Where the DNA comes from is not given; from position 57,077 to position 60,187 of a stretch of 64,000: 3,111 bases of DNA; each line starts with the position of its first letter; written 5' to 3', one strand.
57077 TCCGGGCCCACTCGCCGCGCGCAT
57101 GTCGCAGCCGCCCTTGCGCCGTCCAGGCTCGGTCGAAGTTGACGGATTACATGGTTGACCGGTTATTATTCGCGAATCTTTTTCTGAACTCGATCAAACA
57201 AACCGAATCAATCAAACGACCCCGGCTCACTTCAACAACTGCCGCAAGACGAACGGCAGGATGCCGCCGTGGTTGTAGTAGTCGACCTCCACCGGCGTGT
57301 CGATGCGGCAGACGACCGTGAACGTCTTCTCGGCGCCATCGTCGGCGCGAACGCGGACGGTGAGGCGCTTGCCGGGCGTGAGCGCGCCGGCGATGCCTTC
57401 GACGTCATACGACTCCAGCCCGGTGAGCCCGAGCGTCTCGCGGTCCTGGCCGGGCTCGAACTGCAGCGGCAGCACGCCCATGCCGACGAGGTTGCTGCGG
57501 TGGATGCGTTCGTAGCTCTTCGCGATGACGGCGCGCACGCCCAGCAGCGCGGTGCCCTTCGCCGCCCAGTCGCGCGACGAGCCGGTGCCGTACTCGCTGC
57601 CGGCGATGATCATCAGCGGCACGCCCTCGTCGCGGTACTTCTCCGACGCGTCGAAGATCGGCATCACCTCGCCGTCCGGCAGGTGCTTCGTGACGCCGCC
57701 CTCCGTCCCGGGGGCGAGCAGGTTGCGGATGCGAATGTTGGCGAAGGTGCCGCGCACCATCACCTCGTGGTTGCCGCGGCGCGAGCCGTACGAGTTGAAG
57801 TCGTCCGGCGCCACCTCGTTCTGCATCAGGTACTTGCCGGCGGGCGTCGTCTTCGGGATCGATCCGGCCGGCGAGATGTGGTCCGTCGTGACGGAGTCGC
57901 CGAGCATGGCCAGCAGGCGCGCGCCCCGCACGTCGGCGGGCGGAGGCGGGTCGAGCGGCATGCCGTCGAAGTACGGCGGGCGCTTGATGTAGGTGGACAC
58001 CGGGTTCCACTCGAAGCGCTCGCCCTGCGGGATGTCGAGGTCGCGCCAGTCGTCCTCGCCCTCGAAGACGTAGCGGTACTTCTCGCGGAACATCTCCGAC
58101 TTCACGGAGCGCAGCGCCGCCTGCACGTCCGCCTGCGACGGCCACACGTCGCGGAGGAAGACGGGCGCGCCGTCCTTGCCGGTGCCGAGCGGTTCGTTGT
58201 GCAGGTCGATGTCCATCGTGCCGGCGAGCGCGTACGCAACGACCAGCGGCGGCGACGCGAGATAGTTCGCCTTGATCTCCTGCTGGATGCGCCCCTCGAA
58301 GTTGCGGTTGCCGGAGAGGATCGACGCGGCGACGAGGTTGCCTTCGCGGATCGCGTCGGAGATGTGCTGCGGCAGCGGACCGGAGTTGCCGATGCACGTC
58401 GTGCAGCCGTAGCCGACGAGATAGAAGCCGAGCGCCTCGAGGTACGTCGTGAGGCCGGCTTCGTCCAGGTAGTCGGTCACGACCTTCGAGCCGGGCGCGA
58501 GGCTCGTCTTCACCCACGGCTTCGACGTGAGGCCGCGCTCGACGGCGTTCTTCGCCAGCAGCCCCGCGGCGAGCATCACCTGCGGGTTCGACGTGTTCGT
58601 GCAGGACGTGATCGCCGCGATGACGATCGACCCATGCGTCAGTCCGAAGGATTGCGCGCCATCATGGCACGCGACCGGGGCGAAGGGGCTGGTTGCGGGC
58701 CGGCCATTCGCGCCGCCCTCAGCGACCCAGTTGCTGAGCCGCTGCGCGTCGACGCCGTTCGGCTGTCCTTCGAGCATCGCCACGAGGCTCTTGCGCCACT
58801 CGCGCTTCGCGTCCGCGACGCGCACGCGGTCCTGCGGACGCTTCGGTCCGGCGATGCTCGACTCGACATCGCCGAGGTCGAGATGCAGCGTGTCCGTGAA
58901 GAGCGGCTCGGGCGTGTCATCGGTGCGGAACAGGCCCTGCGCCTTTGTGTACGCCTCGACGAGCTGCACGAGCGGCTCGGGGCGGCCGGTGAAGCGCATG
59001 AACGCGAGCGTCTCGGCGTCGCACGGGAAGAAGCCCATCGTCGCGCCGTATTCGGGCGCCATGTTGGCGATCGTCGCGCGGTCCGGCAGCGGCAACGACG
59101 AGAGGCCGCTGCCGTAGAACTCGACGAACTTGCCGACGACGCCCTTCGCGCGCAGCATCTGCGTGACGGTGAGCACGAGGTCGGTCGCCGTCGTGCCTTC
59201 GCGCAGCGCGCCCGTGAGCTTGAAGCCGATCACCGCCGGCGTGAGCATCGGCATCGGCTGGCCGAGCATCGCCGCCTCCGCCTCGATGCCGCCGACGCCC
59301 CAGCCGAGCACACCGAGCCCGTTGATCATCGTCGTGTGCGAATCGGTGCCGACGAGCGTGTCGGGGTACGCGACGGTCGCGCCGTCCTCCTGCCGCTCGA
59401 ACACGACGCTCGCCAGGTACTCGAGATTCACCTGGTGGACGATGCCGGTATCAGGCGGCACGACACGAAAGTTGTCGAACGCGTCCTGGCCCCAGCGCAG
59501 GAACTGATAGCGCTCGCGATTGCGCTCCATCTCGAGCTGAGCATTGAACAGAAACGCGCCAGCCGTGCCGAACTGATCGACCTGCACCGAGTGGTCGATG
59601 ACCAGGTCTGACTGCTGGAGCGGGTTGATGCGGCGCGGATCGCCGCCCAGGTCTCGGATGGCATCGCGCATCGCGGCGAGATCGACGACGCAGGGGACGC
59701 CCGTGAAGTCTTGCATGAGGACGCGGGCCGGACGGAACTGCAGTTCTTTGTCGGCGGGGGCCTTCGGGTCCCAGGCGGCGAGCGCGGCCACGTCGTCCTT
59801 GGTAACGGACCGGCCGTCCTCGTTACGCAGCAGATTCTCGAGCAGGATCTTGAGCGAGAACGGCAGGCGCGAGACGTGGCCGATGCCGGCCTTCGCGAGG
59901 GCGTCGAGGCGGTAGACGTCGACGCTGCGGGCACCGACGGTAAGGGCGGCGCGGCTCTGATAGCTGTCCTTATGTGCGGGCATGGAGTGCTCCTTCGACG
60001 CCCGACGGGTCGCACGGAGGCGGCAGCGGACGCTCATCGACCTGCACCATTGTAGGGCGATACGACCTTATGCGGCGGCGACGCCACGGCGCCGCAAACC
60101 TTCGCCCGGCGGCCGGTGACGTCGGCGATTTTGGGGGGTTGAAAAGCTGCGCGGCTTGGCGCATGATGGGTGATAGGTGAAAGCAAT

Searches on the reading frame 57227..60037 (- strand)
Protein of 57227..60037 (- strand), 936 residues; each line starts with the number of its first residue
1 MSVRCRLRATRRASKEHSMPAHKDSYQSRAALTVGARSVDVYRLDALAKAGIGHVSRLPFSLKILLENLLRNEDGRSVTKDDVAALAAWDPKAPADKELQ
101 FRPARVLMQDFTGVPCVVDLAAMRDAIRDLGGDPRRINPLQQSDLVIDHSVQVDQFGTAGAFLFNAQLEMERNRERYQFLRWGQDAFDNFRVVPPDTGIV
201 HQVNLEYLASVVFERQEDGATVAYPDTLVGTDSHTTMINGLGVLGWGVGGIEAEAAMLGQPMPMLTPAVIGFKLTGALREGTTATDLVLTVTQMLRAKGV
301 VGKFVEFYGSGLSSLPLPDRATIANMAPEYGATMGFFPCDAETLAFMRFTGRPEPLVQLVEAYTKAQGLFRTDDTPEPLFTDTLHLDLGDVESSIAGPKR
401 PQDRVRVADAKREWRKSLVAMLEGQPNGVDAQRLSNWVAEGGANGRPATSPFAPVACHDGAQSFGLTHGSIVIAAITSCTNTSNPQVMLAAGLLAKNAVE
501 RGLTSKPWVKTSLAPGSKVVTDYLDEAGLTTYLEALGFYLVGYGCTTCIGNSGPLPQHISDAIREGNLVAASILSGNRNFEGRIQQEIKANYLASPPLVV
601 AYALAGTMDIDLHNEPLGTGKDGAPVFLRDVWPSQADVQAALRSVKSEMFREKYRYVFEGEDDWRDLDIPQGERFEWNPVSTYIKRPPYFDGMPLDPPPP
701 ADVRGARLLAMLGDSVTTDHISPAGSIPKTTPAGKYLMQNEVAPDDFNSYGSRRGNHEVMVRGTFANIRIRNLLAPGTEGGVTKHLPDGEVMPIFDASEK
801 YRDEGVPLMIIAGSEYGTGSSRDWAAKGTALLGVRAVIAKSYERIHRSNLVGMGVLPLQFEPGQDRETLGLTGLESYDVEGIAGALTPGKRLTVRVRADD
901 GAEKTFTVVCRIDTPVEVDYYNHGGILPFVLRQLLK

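Call 76: search_protein_families(library=pfam, proteins=[window:57227-60037:-], max_evalue=0.00001)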
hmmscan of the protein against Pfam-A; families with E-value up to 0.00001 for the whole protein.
window:57227-60037:- (936 aa): 2 families
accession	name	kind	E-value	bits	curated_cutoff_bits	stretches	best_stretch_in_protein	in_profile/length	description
PF00330.25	Aconitase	-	2e-161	538.5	28.7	1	89-606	4-463/463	Aconitase family (aconitate hydratase)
PF00694.25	Aconitase_C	-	3.1e-42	144.5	22.8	1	735-861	3-129/131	Aconitase C-terminal domain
